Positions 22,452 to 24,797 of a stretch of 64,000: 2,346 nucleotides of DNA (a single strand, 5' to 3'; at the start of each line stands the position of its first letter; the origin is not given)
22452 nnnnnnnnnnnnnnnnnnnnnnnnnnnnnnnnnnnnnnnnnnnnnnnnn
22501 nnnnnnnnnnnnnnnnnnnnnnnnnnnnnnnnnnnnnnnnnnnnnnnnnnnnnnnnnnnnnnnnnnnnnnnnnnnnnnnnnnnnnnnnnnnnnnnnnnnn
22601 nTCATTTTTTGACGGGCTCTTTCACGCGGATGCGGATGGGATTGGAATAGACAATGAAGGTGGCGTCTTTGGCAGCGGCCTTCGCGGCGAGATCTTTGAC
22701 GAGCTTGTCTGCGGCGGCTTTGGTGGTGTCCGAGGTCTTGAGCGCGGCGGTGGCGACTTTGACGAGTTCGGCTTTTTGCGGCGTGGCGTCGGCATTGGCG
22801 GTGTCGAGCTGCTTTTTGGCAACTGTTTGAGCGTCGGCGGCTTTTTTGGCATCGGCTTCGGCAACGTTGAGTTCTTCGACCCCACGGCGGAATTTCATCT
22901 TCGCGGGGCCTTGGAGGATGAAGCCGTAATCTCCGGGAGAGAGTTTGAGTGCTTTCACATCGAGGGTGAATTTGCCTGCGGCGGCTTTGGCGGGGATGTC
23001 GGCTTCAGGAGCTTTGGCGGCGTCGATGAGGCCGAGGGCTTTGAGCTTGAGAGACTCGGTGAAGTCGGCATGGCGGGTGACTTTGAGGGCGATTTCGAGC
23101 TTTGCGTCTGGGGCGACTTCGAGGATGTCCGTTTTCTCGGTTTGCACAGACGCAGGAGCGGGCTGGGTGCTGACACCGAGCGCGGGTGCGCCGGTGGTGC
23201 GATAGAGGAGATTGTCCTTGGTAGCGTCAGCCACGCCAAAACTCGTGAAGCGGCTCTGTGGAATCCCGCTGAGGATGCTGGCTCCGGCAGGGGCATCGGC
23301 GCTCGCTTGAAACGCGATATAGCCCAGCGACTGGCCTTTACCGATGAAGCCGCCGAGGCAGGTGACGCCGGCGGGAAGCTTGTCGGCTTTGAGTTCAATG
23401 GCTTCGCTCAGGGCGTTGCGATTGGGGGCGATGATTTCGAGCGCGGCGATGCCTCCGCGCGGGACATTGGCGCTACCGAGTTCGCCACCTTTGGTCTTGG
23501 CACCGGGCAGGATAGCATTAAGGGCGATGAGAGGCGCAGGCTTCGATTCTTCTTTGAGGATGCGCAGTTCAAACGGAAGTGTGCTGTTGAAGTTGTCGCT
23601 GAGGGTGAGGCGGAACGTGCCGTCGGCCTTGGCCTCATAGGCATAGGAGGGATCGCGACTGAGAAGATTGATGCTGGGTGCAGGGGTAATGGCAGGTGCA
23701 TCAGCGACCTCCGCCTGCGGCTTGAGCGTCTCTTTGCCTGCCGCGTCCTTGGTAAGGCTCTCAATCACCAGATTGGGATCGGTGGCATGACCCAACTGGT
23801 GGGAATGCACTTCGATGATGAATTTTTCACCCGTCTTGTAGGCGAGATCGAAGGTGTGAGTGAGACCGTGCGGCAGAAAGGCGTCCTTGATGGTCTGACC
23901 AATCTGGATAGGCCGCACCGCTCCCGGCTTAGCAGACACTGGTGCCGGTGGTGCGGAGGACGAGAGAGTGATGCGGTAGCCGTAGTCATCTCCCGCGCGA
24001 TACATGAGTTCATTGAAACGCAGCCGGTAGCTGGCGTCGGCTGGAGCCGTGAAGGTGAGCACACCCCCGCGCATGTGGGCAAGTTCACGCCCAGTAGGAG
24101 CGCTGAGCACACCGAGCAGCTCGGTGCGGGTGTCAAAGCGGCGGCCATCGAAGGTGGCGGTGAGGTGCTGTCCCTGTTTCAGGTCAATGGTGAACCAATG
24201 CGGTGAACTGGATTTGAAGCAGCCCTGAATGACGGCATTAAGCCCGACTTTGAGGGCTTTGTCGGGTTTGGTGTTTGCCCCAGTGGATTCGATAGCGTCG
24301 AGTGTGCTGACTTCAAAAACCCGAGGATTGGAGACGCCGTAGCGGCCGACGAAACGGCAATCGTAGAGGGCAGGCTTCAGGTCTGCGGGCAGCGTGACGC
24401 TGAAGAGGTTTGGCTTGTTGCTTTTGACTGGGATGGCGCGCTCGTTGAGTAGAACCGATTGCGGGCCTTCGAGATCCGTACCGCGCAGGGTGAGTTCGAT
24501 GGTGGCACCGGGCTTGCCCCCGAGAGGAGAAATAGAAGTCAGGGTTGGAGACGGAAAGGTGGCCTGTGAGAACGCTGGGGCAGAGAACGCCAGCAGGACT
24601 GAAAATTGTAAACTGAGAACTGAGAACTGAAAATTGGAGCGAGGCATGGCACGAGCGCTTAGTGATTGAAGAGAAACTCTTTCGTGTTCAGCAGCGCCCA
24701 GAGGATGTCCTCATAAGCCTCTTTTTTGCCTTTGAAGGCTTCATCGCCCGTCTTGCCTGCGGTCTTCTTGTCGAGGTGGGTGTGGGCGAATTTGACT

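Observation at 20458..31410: Seven-gene co-directional locus: 3x DUF1501, AbrB-like ORF, DUF1549/DUF1553, IPT/PPC protein, PSCyt1-WD40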

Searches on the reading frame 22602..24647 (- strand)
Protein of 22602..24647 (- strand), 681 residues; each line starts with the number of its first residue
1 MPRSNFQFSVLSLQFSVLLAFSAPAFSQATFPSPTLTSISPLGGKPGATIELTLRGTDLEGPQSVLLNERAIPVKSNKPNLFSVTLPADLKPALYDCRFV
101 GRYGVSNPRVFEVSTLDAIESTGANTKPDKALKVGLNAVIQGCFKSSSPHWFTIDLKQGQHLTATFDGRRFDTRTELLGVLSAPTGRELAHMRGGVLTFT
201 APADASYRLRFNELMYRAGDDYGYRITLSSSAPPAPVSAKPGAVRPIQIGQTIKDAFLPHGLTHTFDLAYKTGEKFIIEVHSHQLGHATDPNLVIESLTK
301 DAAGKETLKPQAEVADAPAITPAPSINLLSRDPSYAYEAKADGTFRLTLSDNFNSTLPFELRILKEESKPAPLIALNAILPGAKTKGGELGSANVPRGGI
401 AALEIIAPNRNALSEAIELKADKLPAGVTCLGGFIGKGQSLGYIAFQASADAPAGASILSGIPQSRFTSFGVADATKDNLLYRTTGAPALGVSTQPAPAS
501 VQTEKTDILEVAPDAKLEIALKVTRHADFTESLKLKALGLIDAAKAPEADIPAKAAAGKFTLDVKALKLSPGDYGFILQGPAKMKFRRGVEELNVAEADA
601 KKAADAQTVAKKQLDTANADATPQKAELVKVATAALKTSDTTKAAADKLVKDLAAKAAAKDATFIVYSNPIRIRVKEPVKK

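Call 5: search_protein_families(library=pfam, proteins=[window:22602-24647:-], max_evalue=0.01)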
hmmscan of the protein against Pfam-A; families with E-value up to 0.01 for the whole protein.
window:22602-24647:- (681 aa): 0 families

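Call 14: find_homologous_proteins(query=window:22605-24647:-, max_evalue=0.001)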
Query window:22605-24647:- (681 aa): 246 proteins with E <= 0.001 among 8000 candidates; the best 120 are listed.
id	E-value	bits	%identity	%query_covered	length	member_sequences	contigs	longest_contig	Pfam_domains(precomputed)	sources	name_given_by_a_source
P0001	0.0e+0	1459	98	100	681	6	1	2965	-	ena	-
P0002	0.0e+0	1384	92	100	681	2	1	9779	-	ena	-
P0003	0.0e+0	1365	91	100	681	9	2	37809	-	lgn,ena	-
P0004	0.0e+0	1347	91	100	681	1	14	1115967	-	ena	-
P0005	0.0e+0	1339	89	100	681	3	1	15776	-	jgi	jgi:hypothetical protein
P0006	0.0e+0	1336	89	100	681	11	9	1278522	-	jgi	jgi:hypothetical protein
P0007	0.0e+0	1316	89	98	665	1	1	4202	-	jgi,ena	jgi:hypothetical protein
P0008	0.0e+0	1313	89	98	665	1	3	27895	-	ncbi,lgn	-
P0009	0.0e+0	1306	88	98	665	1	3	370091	-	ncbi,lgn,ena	-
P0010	0.0e+0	1300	88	98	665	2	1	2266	-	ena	-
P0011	0.0e+0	1291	87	100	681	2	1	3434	-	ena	-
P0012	0.0e+0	1263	85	100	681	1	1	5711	-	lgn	-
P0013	0.0e+0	1262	84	100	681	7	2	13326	-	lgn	-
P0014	0.0e+0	1257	85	100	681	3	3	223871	-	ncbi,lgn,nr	ncbi:MAG: hypothetical protein J0L73_05920 [Verrucomicrobia bacterium]|nr:hypothetical protein [Verr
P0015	0.0e+0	1255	86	98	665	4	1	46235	-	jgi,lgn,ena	jgi:hypothetical protein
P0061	0.0e+0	1079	74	100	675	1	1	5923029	-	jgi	jgi:hypothetical protein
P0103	3.1e-271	919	65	99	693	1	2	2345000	-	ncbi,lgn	-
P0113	9.1e-256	868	62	100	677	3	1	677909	-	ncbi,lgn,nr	ncbi:MAG: hypothetical protein HS117_25055 [Verrucomicrobiaceae bacterium]|nr:hypothetical protein [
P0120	5.5e-249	846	61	100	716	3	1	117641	-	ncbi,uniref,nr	ncbi:MAG: hypothetical protein IAE77_15985 [Prosthecobacter sp.]|uniref:hypothetical protein n=1 Tax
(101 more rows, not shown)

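Call 16: find_encoding_contigs(protein=P0113, flank=10000, max_places=2)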
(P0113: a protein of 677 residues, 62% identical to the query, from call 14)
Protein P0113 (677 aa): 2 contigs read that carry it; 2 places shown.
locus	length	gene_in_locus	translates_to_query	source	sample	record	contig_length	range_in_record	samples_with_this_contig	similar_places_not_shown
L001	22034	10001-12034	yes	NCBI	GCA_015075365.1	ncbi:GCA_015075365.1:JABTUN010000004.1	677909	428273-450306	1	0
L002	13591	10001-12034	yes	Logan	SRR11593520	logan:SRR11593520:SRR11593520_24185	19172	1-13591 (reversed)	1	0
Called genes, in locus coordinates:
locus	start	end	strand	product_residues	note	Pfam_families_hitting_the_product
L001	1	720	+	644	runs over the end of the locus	PF02784:Orn_Arg_deC_N, PF17810:Arg_decarb_HB, PF17944:Arg_decarbox_C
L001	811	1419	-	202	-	PF03588:Leu_Phe_trans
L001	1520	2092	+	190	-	PF01066:CDP-OH_P_transf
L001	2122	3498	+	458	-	PF00071:Ras (weak), PF01926:MMR_HSR1, PF02421:FeoB_N, PF00009:GTP_EFTU (weak), PF00009:GTP_EFTU, PF01926:MMR_HSR1, PF02421:FeoB_N, PF14714:KH_dom-like, +7 more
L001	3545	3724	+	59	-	-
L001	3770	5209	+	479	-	PF07394:DUF1501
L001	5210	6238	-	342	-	-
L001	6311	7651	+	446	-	PF07394:DUF1501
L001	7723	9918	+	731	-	PF07583:PSCyt2, PF07587:PSD1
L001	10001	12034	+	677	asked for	-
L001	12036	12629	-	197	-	PF02545:Maf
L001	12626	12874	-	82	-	PF06004:DUF903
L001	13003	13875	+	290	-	PF01048:PNP_UDP_1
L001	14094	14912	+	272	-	PF00194:Carb_anhydrase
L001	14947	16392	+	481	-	PF02530:Porin_2 (weak), PF19577:DcaP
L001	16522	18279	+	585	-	PF08448:PAS_4 (weak), PF08447:PAS_3, PF00512:HisKA, PF02518:HATPase_c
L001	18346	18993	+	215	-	PF00072:Response_reg, PF00196:GerE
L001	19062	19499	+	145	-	PF00072:Response_reg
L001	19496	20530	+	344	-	PF13557:Phenol_MetA_deg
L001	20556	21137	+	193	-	PF04366:Ysc84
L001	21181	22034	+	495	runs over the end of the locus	PF00884:Sulfatase, PF01663:Phosphodiest (weak), PF16347:SGSH_C (weak)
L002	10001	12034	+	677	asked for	-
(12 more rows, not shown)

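Call 17: find_encoding_contigs(protein=P0120, flank=10000, max_places=2)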
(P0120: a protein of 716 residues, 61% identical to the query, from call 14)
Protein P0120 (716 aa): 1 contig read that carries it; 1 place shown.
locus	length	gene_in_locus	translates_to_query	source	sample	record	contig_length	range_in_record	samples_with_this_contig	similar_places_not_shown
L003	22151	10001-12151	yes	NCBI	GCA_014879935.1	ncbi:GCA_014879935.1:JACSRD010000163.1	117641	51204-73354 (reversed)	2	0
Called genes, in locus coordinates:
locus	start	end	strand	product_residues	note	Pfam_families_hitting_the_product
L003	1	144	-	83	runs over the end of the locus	PF00550:PP-binding (weak)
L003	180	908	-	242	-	PF00106:adh_short, PF08659:KR, PF13561:adh_short_C2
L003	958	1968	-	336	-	PF24996:NANM, PF01344:Kelch_1 (faint), PF07646:Kelch_2 (faint), PF24981:Beta-prop_ATRN-LZTR1 (faint), PF13964:Beta-prop_Calicin (weak), PF24681:Kelch_KLHDC2_KLHL20_DRC7, PF13415:Beta-prop_FBX42, PF24996:NANM, +1 more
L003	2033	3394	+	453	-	PF07394:DUF1501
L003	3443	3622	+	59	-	-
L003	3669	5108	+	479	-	PF07394:DUF1501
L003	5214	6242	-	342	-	-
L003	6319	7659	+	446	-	PF07394:DUF1501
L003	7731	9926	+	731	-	PF07583:PSCyt2, PF07587:PSD1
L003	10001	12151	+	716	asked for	-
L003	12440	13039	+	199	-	-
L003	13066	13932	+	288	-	-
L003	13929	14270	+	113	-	-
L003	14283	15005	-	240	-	PF13302:Acetyltransf_3, PF00583:Acetyltransf_1 (weak)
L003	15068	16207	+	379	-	-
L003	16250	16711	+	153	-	PF03473:MOSC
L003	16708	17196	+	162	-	PF00583:Acetyltransf_1, PF13523:Acetyltransf_8 (faint), PF13673:Acetyltransf_10, PF13508:Acetyltransf_7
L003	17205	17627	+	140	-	PF14539:DUF4442, PF03061:4HBT (faint)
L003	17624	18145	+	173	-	PF13302:Acetyltransf_3, PF00583:Acetyltransf_1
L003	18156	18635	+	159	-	PF02311:AraC_binding, PF07883:Cupin_2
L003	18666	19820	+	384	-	PF13243:SQHop_cyclase_C (faint), PF13249:SQHop_cyclase_N (faint)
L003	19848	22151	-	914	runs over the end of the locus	PF12768:Rax2 (faint)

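Call 19: search_protein_families(library=pfam, proteins=[L001:3545-3724:+, L003:3443-3622:+, L001:5210-6238:-, window:22605-24647:-], max_evalue=10)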
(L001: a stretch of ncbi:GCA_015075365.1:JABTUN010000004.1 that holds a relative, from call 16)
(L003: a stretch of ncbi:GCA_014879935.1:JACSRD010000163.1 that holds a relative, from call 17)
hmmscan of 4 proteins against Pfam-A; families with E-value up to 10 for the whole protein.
L001:3545-3724:+ (59 aa): 1 family
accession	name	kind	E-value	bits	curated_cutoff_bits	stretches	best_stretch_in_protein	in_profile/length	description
PF10633.15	NPCBM_assoc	-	0.045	14.4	24.4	1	6-53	28-73/78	NPCBM-associated, NEW3 domain of alpha-galactosidase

L003:3443-3622:+ (59 aa): 0 families

L001:5210-6238:- (342 aa): 0 families

window:22605-24647:- (681 aa): 1 family
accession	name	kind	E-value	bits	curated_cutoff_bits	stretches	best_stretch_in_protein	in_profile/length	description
PF01833.30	TIG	-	0.064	13.7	20.9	1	34-89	1-59/84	IPT/TIG domain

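Call 27: find_encoding_contigs(protein=P0061, flank=10000, max_places=1)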
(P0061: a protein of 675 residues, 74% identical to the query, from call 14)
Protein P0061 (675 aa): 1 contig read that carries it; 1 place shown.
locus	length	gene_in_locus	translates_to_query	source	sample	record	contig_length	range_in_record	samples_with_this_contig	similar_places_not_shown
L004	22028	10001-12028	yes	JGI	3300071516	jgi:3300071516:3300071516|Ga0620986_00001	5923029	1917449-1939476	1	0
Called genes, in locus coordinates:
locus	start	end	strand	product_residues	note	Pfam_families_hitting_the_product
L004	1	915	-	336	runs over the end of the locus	PF24996:NANM, PF01344:Kelch_1 (faint), PF13964:Beta-prop_Calicin (faint), PF24981:Beta-prop_ATRN-LZTR1 (faint), PF25210:Kelch_FKB95 (faint), PF24681:Kelch_KLHDC2_KLHL20_DRC7, PF13415:Beta-prop_FBX42, PF24996:NANM, +1 more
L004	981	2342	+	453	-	PF07394:DUF1501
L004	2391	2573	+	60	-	-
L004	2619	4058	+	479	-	PF07394:DUF1501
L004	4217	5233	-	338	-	-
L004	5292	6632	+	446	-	PF07394:DUF1501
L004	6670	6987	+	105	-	PF06296:RelE (weak)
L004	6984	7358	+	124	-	PF01381:HTH_3 (faint), PF12844:HTH_19 (weak)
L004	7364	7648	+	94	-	-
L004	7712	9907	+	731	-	PF07583:PSCyt2, PF07587:PSD1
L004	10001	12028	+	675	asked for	-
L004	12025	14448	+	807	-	PF07635:PSCyt1, PF25174:Beta-prop_THOC3, PF24807:WD40_CDC20-Fz, PF24814:WD40_Prp19, PF23381:Beta-prop_IFT122_1st, PF23414:Beta-prop_EML_2, PF24796:WDR55, PF25168:Beta-prop_WDR36-Utp21_2nd, +31 more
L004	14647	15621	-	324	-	PF08450:SGL (faint), PF24684:Vgb_lyase (faint), PF25021:TEN_NHL (faint), PF17170:DUF5128, PF01436:NHL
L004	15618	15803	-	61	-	-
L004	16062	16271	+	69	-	-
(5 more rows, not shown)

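Call 28: find_encoding_contigs(protein=P0103, flank=10000, max_places=1)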
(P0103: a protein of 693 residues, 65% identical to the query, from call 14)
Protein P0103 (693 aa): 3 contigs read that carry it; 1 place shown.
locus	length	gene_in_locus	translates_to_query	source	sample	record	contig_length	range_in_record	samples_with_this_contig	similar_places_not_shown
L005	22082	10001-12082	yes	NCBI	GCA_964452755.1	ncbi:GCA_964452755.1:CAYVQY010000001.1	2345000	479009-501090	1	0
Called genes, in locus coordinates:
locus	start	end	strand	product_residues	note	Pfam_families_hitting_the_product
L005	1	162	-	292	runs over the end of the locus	PF01370:Epimerase, PF02719:Polysacc_synt_2 (faint), PF04321:RmlD_sub_bind, PF16363:GDP_Man_Dehyd (weak)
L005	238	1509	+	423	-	PF01266:DAO (weak), PF01946:Thi4 (weak), PF07992:Pyr_redox_2 (faint), PF13450:NAD_binding_8, PF01593:Amino_oxidase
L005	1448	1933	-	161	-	-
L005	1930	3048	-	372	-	-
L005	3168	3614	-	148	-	-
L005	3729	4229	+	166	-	PF16697:Yop-YscD_cpl, PF00498:FHA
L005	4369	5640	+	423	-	PF00709:Adenylsucc_synt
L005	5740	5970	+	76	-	PF01165:Ribosomal_S21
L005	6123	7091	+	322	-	PF01261:AP_endonuc_2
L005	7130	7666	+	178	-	PF03703:bPH_2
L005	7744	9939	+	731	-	PF07583:PSCyt2, PF07587:PSD1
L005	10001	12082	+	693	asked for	-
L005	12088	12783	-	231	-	PF13472:Lipase_GDSL_2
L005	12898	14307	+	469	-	PF17897:VCPO_N (weak), PF01569:PAP2, PF22778:VCPO_2nd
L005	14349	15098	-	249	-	-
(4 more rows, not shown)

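Call 33: search_solved_structures(query=window:22605-24647:-, max_evalue=10)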
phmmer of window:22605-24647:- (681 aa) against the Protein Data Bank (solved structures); distinct sequences matched with E-value up to 10: 4.
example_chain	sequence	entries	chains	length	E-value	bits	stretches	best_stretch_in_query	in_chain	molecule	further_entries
9j9a_A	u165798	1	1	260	0.03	15.9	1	256-349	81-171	Serine protease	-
9ge5_I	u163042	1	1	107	0.11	14.1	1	64-94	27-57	INO80 complex subunit C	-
7zi4_Q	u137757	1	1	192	0.14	13.7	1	61-94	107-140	INO80 complex subunit C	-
9gcg_I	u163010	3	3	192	0.22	13.1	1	63-94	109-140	INO80 complex subunit C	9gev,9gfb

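Call 35: search_protein_representatives(protein=window:22605-24647:-)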
Query: 681 residues. Proteins with E-value up to 0.001 (for the whole library): 2932; up to 1e-10: 1431; up to 1e-30: 415. The best 150 are listed.
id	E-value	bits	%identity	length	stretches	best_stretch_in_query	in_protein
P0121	1.2e-245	833.3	60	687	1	2-679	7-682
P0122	6.2e-195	665.7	54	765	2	233-681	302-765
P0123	6.0e-168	576.6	65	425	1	1-429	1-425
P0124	1.4e-141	489.5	48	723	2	235-681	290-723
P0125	1.7e-75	271.1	35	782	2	240-680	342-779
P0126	2.1e-74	267.6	36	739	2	259-681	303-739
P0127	3.2e-74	266.9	38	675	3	182-590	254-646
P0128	6.6e-71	256.0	33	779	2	257-681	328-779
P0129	1.6e-69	251.5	34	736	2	258-643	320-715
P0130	4.5e-69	249.9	34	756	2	266-668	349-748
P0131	1.7e-66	241.4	35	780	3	256-662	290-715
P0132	3.0e-66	240.6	39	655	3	253-591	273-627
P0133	6.3e-66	239.6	35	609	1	15-585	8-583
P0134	3.7e-65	237.0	33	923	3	242-676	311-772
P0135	3.6e-64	233.7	68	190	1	493-681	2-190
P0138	2.0e-62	228.0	30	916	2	246-676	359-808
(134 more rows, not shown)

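Call 42: find_related_loci(query=A5, collection=genome_contigs, flank=10000)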
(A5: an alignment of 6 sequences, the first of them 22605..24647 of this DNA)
Query A5 (681 aa) in genome_contigs; peptide patterns used: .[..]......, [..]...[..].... (x = any residue, [..] = any of these).
188 stretches matched a pattern; 139 encode a relative of the query (tblastn E <= 1e-3); the best 80 are kept; 76 distinct loci.
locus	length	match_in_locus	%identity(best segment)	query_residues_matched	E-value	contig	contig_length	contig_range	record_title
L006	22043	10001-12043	88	1-681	0e+0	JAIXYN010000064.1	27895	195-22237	MAG: Verrucomicrobiaceae bacterium isolate D8_MAG_00016 pond_D8_MAG_00016_000000000099, whole genome shotgun sequence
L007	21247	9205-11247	83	1-681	0e+0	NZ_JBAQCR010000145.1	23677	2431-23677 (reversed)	MAG: Prosthecobacter sp. isolate MFD12010_ilm_asm_bin26 k127_63299, whole genome shotgun sequence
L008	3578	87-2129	83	1-681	0e+0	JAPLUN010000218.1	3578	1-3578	MAG: Verrucomicrobia bacterium isolate LacPavin_0920_WC90_MAG_59_8 LacPavin_0920_WC90_scaffold_1890444, whole genome sho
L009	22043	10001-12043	85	1-681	0e+0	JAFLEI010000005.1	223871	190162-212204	MAG: Verrucomicrobia bacterium isolate UWPOB_VERRUCO4 gnl_X_EBJCEAFM_5, whole genome shotgun sequence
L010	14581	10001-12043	84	1-681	0e+0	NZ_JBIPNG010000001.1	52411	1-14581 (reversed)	MAG: Prosthecobacter sp. isolate ME2018-04-20_3300034022_group8_bin2 Rohwer_bin2786_scaffold_166_c1, whole genome shotgu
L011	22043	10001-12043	83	1-681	0e+0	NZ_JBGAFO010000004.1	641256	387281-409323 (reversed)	MAG: Prosthecobacter sp. isolate MAG_MBR_H125.48 MBRH125-48_opera_contig_62, whole genome shotgun sequence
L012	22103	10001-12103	80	1-681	0e+0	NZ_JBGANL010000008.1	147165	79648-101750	MAG: Prosthecobacter sp. isolate MAG_MBR_H10.39 MBRH10-39_opera_contig_475, whole genome shotgun sequence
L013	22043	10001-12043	83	1-681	0e+0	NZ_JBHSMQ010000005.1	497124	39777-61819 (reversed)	Prosthecobacter fluviatilis strain KACC 12649 spades_K_17_127_5, whole genome shotgun sequence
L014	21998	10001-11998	78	1-677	0e+0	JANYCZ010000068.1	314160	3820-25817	MAG: Verrucomicrobia bacterium isolate 336R_metabinner_34 336R_k141_469083, whole genome shotgun sequence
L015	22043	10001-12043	78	1-681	0e+0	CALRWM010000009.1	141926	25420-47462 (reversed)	MAG: Prosthecobacter debontii isolate JJ-ME9A6-316-5-m2-bin106 genome assembly, contig: JJ-ME9A6-316-C48, whole genome s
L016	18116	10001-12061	75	1-681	0e+0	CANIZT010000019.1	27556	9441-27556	MAG: Verrucomicrobiaceae bacterium isolate RH-18aug17-267 genome assembly, contig: RH-18aug17-C4119, whole genome shotgu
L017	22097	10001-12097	76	1-681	0e+0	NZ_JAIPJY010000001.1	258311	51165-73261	MAG: Prosthecobacter sp. isolate Tobar12.5m-G46 Tobar12-5m-C23, whole genome shotgun sequence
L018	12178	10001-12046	76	1-681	0e+0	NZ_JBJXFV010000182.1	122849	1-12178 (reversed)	MAG: Prosthecobacter sp. isolate F1F2.bin.412 k127_1674850, whole genome shotgun sequence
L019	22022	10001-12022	74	1-681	0e+0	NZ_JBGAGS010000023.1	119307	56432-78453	MAG: Prosthecobacter sp. isolate MAG_MBR_H125.70 MBRH125-70_opera_contig_823, whole genome shotgun sequence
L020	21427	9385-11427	73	1-681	0e+0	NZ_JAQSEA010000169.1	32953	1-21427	MAG: Prosthecobacter sp. isolate D1-2020 MAG001 NODE_323_length_32953_cov_7.184267, whole genome shotgun sequence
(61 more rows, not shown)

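Call 51: predict_structure(alignment_id=A2)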
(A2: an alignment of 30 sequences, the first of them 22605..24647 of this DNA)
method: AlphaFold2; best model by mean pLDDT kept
length: 681 residues; sequences in the alignment: 30
mean_pLDDT: 77.2   pTM: 0.56
mean pLDDT of the five models: 77.2, 76.3, 73.6, 72.1, 69.4
residues with pLDDT >= 90: 158; 70-90: 354; 50-70: 96; < 50: 73
segments of 3 or more residues with pLDDT < 50: 1-31, 172-174, 237-240, 285-287, 378-392, 469-481
pLDDT, mean of each block of 10 residues (from residue 1): 30 42 34 65 83 72 83 82 88 82 70 85 84 91 80 90 77 63 71 78 86 67 81 55 82 83 87 88 56 85 82 61 56 79 90 74 73 64 36 73 82 83 88 86 91 79 63 42 65 84 89 90 91 92 87 93 88 91 79 85 91 90 88 91 91 80 87 82 38
secondary structure, 60 per line:
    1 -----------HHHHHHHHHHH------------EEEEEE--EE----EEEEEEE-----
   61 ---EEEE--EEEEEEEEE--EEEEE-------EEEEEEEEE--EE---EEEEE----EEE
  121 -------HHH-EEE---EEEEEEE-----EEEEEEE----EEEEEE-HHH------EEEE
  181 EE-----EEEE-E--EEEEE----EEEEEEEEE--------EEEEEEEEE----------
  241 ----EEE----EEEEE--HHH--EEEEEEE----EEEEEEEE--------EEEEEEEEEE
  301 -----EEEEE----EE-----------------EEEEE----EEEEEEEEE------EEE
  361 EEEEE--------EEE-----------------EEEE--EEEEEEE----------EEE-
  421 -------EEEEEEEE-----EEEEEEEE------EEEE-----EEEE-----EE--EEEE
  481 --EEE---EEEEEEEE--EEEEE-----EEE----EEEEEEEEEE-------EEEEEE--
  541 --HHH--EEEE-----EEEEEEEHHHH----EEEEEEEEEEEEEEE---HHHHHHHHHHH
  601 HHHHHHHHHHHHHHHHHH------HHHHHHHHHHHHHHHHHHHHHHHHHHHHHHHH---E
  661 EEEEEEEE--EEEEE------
elements in order (helices of 4 or more, strands of 3 or more residues): H12-22 E35-40 E49-55 E64-67 E70-78 E81-85 E93-101 E109-113 E118-120 E132-134 E138-144 E150-156 E161-166 E177-182 E188-191 E196-200 E205-213 E222-230 E245-247 E252-256 E264-270 E275-282 E291-300 E306-310 E334-338 E343-351 E358-365 E374-376 E394-397 E400-406 E417-419 E428-435 E441-448 E455-458 E464-467 E477-480 E483-485 E489-496 E499-503 E509-511 E516-525 E533-538 E548-551 E557-563 H564-567 E572-586 H590-618 H625-656 E660-668 E671-675
